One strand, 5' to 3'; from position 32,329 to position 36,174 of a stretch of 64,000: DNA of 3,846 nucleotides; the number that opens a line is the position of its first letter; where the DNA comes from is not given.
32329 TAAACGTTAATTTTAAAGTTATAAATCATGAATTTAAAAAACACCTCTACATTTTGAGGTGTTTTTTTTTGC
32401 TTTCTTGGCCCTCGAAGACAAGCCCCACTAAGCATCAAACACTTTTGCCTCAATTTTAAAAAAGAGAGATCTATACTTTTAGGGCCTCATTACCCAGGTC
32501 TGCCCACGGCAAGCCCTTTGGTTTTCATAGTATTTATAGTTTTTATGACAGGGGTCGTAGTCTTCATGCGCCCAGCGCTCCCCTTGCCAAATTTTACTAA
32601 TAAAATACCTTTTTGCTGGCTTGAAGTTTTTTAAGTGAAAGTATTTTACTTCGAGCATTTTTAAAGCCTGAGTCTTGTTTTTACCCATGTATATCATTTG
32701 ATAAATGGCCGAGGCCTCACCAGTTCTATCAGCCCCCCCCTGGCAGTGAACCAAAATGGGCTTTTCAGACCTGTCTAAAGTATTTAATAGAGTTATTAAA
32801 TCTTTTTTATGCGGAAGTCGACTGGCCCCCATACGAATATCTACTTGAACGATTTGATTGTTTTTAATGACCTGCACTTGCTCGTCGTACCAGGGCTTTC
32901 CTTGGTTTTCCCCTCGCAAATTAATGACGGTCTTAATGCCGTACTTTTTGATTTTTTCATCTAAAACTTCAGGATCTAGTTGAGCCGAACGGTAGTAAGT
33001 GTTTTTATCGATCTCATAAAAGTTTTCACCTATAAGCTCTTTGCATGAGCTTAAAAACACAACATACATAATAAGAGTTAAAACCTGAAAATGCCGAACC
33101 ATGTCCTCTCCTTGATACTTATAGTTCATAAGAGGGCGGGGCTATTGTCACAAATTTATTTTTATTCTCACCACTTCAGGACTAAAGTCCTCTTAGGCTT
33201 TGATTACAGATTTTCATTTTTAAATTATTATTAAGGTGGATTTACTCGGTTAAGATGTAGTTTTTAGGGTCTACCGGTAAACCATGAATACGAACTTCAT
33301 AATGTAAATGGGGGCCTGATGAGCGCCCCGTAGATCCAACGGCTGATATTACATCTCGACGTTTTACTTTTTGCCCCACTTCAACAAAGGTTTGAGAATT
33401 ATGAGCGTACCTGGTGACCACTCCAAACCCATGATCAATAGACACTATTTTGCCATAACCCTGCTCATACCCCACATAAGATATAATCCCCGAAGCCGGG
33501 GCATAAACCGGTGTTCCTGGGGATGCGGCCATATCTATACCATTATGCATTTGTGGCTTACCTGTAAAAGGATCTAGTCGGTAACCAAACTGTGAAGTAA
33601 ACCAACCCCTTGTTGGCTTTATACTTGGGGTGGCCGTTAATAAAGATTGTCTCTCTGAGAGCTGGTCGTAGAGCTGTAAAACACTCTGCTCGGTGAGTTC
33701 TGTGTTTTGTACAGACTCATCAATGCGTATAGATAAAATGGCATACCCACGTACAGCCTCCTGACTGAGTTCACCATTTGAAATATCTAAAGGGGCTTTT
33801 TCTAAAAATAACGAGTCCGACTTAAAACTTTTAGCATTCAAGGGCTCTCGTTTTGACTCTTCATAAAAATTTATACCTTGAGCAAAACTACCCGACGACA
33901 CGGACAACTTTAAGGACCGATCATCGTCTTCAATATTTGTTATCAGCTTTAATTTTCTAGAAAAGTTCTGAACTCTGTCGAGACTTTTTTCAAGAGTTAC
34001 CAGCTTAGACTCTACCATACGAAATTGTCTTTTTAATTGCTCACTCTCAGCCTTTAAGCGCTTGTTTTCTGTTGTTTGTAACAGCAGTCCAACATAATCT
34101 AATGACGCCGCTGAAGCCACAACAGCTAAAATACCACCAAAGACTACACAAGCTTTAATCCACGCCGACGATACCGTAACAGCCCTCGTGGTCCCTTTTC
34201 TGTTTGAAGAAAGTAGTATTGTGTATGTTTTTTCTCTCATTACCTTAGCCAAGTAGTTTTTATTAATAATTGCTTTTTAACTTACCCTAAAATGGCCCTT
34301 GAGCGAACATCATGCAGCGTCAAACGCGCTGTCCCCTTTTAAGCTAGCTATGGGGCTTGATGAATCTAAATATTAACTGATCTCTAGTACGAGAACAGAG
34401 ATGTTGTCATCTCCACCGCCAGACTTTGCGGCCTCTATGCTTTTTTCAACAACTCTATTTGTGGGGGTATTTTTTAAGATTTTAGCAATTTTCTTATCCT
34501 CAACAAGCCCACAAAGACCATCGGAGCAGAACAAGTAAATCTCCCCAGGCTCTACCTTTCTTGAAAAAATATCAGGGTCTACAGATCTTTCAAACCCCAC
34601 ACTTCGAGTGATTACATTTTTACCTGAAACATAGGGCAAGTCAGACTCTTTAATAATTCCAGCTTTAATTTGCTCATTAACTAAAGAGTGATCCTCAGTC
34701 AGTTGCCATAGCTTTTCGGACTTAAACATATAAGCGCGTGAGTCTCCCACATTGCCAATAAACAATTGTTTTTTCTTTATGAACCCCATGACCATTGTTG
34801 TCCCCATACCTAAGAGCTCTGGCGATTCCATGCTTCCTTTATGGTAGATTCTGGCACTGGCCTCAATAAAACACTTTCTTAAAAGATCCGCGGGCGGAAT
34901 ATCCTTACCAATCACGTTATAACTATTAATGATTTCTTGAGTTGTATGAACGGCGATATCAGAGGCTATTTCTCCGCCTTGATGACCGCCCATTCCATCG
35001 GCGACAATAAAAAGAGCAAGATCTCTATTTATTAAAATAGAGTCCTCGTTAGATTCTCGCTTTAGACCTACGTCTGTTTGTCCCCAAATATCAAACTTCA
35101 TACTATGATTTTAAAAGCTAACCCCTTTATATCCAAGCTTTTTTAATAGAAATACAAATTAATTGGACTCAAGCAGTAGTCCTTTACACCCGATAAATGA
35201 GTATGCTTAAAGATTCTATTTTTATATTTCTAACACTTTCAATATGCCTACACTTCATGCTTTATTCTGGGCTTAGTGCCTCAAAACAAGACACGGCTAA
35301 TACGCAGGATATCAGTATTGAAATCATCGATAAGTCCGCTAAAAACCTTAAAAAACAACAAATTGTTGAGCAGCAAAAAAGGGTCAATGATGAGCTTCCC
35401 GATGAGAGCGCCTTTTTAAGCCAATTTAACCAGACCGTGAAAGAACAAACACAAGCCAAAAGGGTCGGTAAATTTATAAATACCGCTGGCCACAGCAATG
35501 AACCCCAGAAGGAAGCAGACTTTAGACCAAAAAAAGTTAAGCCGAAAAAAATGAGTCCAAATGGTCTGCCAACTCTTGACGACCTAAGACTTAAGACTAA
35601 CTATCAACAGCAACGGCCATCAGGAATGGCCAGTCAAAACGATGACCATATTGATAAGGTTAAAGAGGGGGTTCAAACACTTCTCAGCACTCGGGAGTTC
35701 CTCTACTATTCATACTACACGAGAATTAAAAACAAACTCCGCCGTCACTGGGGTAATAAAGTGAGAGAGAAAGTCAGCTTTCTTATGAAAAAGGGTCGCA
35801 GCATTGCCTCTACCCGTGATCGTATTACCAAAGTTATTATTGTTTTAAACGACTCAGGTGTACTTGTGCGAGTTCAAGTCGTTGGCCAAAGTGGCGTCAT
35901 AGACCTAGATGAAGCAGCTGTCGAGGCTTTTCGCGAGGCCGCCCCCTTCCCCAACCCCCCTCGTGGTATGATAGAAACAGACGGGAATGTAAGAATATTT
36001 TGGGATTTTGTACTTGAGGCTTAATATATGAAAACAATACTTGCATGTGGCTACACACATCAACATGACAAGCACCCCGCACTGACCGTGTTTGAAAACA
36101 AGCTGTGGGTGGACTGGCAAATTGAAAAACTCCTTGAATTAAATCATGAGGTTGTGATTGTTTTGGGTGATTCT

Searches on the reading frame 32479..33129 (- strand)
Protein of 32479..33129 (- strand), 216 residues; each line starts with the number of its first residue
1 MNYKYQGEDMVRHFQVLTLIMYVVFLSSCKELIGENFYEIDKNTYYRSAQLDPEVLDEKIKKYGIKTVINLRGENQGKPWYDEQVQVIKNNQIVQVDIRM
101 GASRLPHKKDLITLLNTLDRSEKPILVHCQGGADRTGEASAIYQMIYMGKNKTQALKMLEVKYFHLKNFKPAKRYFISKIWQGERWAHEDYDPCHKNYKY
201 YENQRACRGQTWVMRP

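Call 73: search_protein_families(library=pfam, proteins=[window:32479-33129:-], max_evalue=0.00001)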
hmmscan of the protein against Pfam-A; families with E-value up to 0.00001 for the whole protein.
window:32479-33129:- (216 aa): 5 families
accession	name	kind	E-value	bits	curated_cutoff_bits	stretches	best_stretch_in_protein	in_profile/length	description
PF22741.1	PTP-NADK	-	1.9e-10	40.8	27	1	41-163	26-149/163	DSP-PTPase phosphatase fused to NAD+ Kinase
PF13350.11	Y_phosphatase3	-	1.7e-09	38.4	22.2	1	40-145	23-151/240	Tyrosine phosphatase family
PF22784.1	PTP-SAK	-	8.5e-09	36.1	27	1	62-155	29-119/153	Swiss Army Knife protein, DSP-PTPase phosphatase domain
PF00782.25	DSPc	-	1.3e-08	35.2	33.5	1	56-162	10-113/133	Dual specificity phosphatase, catalytic domain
PF22785.1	Tc-R-P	-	4.8e-06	27.5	27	1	59-143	18-100/106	Polymorphic toxin system, DSP-PTPase phosphatase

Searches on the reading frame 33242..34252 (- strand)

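Call 73: search_protein_families(library=pfam, proteins=[window:33242-34252:-], max_evalue=0.00001)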
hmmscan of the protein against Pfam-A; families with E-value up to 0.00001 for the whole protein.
window:33242-34252:- (336 aa): 1 family
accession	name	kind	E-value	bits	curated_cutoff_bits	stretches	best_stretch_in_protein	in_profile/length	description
PF01551.29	Peptidase_M23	-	2.5e-34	117.8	28.7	1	234-329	1-96/96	Peptidase family M23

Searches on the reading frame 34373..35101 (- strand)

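Call 73: search_protein_families(library=pfam, proteins=[window:34373-35101:-], max_evalue=0.00001)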
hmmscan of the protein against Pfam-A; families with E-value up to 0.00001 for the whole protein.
window:34373-35101:- (242 aa): 2 families
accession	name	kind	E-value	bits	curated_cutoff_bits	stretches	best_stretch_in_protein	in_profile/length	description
PF13672.11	PP2C_2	-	7.9e-13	48.9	24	1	16-136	10-132/209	Protein phosphatase 2C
PF00481.26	PP2C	-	1.9e-11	44.6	20.3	1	26-144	32-146/255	Protein phosphatase 2C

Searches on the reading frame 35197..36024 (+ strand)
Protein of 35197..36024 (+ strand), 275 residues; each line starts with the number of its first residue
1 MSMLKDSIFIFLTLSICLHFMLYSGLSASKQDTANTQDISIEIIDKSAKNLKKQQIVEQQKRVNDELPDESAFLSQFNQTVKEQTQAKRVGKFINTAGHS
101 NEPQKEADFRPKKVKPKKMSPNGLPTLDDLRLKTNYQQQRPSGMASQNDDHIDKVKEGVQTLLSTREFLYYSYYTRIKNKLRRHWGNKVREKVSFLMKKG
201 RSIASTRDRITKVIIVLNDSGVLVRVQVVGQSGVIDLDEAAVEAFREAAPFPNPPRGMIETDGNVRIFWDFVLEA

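Call 74: search_protein_families(library=pfam, proteins=[window:35197-36024:+], max_evalue=0.00001)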
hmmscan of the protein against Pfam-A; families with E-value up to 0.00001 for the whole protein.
window:35197-36024:+ (275 aa): 1 family
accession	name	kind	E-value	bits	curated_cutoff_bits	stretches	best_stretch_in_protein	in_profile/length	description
PF13103.11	TonB_2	-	1.1e-08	35.6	22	1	184-256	3-74/85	TonB C terminal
